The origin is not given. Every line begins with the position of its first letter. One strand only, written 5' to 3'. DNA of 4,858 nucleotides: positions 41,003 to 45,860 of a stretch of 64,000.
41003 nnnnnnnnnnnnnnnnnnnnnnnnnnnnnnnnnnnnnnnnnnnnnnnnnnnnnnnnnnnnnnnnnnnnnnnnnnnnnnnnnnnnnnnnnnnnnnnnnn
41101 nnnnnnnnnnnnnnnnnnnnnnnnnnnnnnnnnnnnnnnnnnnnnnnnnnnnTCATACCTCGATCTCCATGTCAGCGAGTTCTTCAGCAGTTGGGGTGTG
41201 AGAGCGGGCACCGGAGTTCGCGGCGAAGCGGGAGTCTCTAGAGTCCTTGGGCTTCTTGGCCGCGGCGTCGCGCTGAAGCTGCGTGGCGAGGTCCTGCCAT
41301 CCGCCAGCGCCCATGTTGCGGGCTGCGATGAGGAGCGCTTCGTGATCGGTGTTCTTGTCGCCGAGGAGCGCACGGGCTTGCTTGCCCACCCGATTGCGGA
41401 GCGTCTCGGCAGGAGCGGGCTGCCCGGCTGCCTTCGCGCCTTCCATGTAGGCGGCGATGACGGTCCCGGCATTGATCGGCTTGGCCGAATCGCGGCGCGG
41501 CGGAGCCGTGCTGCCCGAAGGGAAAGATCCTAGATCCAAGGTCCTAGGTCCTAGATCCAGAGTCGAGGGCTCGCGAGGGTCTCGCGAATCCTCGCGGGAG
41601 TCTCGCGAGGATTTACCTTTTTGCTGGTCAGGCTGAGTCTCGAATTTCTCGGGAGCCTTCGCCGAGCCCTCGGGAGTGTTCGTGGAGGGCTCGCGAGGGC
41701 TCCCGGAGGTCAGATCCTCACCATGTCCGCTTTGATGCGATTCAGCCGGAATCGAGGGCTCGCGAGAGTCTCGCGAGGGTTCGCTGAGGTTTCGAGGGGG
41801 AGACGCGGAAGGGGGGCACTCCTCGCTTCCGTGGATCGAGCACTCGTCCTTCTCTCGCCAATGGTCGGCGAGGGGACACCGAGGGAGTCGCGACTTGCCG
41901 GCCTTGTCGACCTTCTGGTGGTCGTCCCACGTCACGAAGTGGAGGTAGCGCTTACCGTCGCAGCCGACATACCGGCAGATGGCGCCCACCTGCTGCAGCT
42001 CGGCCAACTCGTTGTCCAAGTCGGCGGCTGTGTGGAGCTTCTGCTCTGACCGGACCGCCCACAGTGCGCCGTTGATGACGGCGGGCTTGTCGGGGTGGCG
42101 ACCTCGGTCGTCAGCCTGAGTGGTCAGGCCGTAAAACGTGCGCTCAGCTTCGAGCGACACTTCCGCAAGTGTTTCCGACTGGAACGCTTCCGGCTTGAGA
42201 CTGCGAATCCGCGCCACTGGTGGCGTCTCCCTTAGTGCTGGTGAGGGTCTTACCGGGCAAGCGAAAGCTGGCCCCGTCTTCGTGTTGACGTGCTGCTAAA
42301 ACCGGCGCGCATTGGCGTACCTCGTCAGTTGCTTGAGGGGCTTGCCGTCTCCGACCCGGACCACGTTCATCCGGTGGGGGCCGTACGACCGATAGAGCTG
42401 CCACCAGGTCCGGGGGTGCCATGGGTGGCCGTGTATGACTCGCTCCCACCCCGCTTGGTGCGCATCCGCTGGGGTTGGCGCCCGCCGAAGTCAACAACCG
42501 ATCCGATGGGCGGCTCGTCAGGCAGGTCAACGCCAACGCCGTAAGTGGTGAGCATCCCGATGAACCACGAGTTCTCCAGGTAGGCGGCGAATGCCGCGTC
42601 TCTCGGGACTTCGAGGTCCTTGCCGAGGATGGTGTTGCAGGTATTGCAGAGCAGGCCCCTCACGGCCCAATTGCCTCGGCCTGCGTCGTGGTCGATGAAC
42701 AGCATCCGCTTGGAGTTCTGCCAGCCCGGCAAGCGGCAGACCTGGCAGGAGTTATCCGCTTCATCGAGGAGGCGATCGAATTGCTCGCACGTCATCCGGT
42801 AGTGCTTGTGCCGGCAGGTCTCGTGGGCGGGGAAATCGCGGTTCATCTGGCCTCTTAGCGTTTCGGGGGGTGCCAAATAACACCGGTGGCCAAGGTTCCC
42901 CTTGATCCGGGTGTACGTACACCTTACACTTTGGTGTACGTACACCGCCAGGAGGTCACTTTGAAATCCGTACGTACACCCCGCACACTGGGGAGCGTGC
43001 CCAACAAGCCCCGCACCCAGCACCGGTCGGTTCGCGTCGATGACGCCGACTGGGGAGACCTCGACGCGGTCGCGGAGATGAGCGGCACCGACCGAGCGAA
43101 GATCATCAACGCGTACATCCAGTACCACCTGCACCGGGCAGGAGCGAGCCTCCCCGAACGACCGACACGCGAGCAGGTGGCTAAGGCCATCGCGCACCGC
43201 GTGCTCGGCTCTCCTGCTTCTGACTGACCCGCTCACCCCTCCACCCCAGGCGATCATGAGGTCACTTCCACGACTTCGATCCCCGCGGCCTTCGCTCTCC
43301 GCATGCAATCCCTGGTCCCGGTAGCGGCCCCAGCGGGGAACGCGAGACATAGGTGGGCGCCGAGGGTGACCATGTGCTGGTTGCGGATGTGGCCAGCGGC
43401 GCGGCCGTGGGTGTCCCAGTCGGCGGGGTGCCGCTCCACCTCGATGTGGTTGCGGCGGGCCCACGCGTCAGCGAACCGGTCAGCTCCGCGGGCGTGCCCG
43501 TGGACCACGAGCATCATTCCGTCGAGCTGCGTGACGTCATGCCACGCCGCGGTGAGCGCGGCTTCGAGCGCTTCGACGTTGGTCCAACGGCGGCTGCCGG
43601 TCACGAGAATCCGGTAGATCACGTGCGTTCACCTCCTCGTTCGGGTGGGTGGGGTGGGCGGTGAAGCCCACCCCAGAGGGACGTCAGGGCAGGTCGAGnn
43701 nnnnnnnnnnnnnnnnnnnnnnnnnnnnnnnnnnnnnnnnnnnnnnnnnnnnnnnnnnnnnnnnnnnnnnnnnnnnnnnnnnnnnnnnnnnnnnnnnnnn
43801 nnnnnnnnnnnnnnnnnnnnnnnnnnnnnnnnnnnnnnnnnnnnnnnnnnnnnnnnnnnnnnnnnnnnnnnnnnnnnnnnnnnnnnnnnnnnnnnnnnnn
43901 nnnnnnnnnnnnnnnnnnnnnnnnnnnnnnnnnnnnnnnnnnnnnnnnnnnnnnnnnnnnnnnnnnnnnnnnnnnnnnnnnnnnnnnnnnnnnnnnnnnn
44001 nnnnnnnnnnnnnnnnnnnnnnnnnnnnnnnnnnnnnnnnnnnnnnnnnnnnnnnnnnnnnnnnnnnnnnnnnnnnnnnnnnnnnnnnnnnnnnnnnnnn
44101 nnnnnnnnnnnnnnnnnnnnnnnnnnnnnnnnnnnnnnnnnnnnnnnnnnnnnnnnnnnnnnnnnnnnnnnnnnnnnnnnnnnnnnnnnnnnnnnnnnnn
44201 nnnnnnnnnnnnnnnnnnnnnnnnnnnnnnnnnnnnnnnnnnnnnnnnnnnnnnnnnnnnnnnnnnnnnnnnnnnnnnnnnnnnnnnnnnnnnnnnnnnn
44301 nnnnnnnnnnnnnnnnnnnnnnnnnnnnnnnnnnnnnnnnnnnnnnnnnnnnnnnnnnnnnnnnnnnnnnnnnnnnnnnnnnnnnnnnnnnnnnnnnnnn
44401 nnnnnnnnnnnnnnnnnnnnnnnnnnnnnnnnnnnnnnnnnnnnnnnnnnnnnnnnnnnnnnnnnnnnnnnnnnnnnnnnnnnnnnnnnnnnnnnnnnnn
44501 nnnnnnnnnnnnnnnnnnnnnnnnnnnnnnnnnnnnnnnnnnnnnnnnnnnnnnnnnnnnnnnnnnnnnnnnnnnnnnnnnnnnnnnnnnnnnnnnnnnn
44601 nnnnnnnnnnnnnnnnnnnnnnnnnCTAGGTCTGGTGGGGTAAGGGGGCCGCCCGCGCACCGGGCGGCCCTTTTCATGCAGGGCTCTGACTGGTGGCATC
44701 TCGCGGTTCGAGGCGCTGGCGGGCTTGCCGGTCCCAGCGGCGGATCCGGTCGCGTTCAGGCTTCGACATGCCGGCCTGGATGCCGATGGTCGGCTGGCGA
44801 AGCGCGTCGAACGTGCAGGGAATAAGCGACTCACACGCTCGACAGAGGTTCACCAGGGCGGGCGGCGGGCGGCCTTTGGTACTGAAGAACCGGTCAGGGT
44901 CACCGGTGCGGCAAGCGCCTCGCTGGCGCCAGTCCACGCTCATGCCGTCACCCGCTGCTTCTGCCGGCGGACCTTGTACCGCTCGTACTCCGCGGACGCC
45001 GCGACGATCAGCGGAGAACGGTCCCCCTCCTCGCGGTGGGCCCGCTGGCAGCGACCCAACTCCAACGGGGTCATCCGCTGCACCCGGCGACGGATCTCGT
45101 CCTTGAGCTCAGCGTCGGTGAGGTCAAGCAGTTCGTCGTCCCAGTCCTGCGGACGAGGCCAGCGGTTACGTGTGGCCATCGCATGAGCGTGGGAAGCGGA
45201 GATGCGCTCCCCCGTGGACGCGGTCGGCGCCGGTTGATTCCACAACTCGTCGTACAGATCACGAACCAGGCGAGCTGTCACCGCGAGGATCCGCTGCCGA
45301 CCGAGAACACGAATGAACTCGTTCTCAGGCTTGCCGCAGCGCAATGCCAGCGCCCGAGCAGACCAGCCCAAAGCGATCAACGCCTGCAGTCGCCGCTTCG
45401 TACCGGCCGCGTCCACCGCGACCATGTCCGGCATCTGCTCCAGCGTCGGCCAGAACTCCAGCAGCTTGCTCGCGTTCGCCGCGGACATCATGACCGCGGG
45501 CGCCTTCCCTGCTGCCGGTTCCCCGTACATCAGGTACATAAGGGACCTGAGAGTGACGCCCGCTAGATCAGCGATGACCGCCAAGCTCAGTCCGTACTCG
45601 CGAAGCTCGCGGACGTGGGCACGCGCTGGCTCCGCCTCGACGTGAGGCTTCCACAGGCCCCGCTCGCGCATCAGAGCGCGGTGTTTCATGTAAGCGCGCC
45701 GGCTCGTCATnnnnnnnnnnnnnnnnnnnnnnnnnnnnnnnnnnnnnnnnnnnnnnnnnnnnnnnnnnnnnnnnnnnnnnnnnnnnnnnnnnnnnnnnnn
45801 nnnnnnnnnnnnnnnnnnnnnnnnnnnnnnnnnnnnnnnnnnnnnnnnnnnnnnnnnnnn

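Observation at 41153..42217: Iteron-like TCGCGAG repeats inside the replication initiator gene; candidate origin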

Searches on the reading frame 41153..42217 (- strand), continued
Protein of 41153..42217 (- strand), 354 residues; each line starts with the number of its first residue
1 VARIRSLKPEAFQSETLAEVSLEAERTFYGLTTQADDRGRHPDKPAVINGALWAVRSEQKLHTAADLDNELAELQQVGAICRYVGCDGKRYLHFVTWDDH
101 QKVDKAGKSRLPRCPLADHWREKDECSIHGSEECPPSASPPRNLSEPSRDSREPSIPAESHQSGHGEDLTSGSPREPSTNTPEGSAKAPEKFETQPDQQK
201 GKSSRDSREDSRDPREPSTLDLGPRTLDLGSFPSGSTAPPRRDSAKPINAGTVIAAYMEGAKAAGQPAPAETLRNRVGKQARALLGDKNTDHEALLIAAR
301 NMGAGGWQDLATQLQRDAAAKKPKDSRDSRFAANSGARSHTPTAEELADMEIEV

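Call 54: find_encoding_contigs(protein=P0002, flank=3000, max_places=2)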
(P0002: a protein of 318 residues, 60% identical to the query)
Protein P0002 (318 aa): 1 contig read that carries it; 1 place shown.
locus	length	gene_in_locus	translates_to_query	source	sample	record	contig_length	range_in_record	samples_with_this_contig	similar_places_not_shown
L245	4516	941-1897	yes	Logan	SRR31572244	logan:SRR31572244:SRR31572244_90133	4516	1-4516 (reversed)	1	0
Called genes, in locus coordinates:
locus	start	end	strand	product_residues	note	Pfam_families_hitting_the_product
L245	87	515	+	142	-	PF02467:Whib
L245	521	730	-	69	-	-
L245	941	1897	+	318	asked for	-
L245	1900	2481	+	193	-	PF01695:IstB_IS21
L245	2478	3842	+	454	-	PF00772:DnaB, PF13481:AAA_25, PF03796:DnaB_C, PF06745:ATPase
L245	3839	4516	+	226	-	?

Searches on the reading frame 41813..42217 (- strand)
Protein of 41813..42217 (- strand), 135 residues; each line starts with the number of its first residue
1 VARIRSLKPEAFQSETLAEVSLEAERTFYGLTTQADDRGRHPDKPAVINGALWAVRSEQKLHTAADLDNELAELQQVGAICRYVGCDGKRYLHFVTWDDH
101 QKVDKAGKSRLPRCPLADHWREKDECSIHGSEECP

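Call 69: search_protein_representatives(protein=window:41813-42217:-)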
Query: 135 residues. Proteins with E-value up to 0.001 (for the whole library): 9191; up to 1e-10: 1052; up to 1e-30: 65. The best 150 are listed.
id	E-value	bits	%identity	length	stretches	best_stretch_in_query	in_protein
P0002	1.6e-66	238.8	81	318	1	1-135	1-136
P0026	1.1e-55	203.6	72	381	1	1-135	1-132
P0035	7.2e-54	197.8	76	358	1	1-129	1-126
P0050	4.8e-53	195.1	71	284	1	1-132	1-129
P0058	7.8e-50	184.7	68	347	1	1-135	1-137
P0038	2.1e-48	180.0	64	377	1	1-135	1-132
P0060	2.5e-48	179.8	65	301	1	1-135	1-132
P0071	8.3e-48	178.1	73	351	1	1-116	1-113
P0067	1.2e-47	177.6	69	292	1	1-131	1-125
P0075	4.9e-47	175.6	63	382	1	1-131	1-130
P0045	7.0e-47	175.1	64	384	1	1-135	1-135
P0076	1.6e-46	174.0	66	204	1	1-130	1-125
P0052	3.2e-46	173.0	66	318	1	1-135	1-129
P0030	4.6e-46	172.5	64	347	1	1-135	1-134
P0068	1.4e-45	170.9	64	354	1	1-135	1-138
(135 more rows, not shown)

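Call 74: search_dna_similar(query=window:41813-42217:-, collection=plasmids, mode=protein, max_rows=40, max_evalue=0.000001)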
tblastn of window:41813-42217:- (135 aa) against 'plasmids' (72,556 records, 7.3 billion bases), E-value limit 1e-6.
Records with a match: 20; places in all: 20; records where one place covers at least 80% of the query: 19.
Best place of each record, by identity: 60-80% 1; <60% 19.
By first word of the organism name: Klebsiella 12; Bifidobacterium 3; Streptomyces 2; Rhodococcus 1; Azospirillum 1; Enterobacter 1.
By predicted mobility (MOB-suite, as given by PLSDB): non-mobilizable 10; conjugative 10.
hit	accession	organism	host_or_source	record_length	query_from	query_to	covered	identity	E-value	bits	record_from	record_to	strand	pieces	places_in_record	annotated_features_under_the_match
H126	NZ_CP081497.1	Streptomyces sp. BHT-5-2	whole organism,plant soil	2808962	1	119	88%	61.3%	1e-41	153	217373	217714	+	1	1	none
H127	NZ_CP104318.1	Streptomyces angustmyceticus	whole organism,soil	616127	1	115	85%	58.3%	4e-39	145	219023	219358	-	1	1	hypothetical protein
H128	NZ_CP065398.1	Bifidobacterium longum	cell culture,feces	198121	3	118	86%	39.3%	5e-14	74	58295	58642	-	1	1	hypothetical protein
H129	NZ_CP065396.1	Bifidobacterium longum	cell culture,feces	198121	3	118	86%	39.3%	5e-14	74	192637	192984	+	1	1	hypothetical protein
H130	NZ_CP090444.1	Rhodococcus sp. DMF-1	pure culture,surface marine water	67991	3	115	84%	38.6%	2e-13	72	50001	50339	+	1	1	hypothetical protein | HNH endonuclease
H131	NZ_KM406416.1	Bifidobacterium breve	-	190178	3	118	86%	35.9%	1e-11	67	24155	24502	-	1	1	hypothetical protein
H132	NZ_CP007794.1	Azospirillum argentinense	Triticum aestivum L.,Root,wheat ...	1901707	1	105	78%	39.0%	5e-11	66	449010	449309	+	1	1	record has no annotation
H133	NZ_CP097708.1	Klebsiella pneumoniae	Homo sapiens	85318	1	116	86%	31.9%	8e-8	56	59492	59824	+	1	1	DnaT-like ssDNA-binding domain-containing protein | hypothetical protein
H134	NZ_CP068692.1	Klebsiella pneumoniae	Homo sapiens,blood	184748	1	116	86%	31.9%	8e-8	56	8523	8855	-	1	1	DnaT-like ssDNA-binding domain-containing protein | hypothetical protein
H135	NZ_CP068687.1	Klebsiella pneumoniae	whole organism,conjugation assay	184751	1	116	86%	31.9%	8e-8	56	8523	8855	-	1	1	DnaT-like ssDNA-binding domain-containing protein | hypothetical protein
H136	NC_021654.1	Klebsiella pneumoniae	-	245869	1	116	86%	31.9%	8e-8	56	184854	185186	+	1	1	DnaT-like ssDNA-binding domain-containing protein | hypothetical protein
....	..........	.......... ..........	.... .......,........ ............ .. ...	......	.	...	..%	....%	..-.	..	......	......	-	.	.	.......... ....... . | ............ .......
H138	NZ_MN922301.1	Klebsiella pneumoniae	-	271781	1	116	86%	31.9%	8e-8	56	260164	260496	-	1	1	DnaT-like ssDNA-binding domain-containing protein | hypothetical protein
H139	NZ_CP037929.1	Klebsiella pneumoniae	Homo sapiens,blood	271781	1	116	86%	31.9%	8e-8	56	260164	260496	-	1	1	DnaT-like ssDNA-binding domain-containing protein | hypothetical protein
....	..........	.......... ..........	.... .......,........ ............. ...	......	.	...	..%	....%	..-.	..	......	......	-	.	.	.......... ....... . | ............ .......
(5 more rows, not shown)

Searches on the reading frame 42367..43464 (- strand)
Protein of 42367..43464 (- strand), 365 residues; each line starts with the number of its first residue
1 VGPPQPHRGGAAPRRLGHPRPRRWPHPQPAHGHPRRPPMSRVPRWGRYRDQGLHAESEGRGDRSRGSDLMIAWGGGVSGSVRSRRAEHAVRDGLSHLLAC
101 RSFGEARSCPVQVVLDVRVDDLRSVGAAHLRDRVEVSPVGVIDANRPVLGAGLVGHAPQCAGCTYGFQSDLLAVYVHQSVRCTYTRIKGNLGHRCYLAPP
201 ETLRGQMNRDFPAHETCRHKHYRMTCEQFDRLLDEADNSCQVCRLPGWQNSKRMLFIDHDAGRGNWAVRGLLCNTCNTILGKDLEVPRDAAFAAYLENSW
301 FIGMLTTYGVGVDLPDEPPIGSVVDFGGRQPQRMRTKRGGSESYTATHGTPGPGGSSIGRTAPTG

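Call 6: search_protein_families(library=pfam, proteins=[window:42367-43464:-], max_evalue=0.01)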
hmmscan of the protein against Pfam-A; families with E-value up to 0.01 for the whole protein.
window:42367-43464:- (365 aa): 1 family
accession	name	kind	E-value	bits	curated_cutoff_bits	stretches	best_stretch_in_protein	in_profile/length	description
PF02945.21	Endonuclease_7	-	2.5e-12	47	23.6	1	218-297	4-81/82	Recombination endonuclease VII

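Call 7: search_protein_families(library=phrogs, proteins=[window:42367-43464:-], max_evalue=0.001)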
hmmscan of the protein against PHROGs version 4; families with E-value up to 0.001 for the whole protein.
window:42367-43464:- (365 aa): 4 families
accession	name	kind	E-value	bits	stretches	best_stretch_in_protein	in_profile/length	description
phrog_2633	-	DNA, RNA and nucleotide metabolism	3.9e-14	54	1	210-287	57-126/142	endonuclease VII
phrog_2914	-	DNA, RNA and nucleotide metabolism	3.1e-12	47.6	1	212-299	70-155/190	endonuclease VII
phrog_307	-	DNA, RNA and nucleotide metabolism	9.4e-07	30.1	1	191-282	77-161/334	endonuclease VII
phrog_423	-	DNA, RNA and nucleotide metabolism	2.1e-05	25.5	1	230-282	16-66/159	endonuclease VII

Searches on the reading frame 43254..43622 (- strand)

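Call 77: search_protein_families(library=pfam, proteins=[window:43254-43622:-], max_evalue=0.01)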
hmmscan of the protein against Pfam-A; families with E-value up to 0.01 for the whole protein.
window:43254-43622:- (122 aa): 1 family
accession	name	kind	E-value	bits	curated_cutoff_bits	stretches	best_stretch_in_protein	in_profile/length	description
PF10686.14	YAcAr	-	7.5e-19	67.8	28.2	1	4-72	2-66/66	YspA, cpYpsA-related SLOG family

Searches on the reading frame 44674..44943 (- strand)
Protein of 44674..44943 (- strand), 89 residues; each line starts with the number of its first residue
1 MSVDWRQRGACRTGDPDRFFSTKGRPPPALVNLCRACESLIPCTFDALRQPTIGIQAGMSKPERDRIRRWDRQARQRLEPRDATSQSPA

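Call 77: search_protein_families(library=pfam, proteins=[window:44674-44943:-], max_evalue=0.01)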
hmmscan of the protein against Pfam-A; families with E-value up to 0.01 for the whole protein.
window:44674-44943:- (89 aa): 1 family
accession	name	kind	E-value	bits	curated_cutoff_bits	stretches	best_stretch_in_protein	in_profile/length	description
PF02467.21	Whib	-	3.8e-10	40.6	23.6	1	5-66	1-64/65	Transcription factor WhiB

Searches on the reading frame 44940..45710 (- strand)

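Call 6: search_protein_families(library=pfam, proteins=[window:44940-45710:-], max_evalue=0.01)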
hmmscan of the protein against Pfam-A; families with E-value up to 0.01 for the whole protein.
window:44940-45710:- (256 aa): 0 families

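Call 7: search_protein_families(library=phrogs, proteins=[window:44940-45710:-], max_evalue=0.001)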
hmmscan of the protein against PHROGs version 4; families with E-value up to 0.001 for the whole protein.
window:44940-45710:- (256 aa): 1 family
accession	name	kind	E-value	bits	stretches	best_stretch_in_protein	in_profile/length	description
phrog_1590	-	unknown function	2.1e-42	146.4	1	3-253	29-272/281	-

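Call 29: search_protein_families(library=ncbifam, proteins=[window:44940-45710:-], max_evalue=0.1)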
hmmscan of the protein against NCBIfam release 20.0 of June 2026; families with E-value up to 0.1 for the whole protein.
window:44940-45710:- (256 aa): 0 families
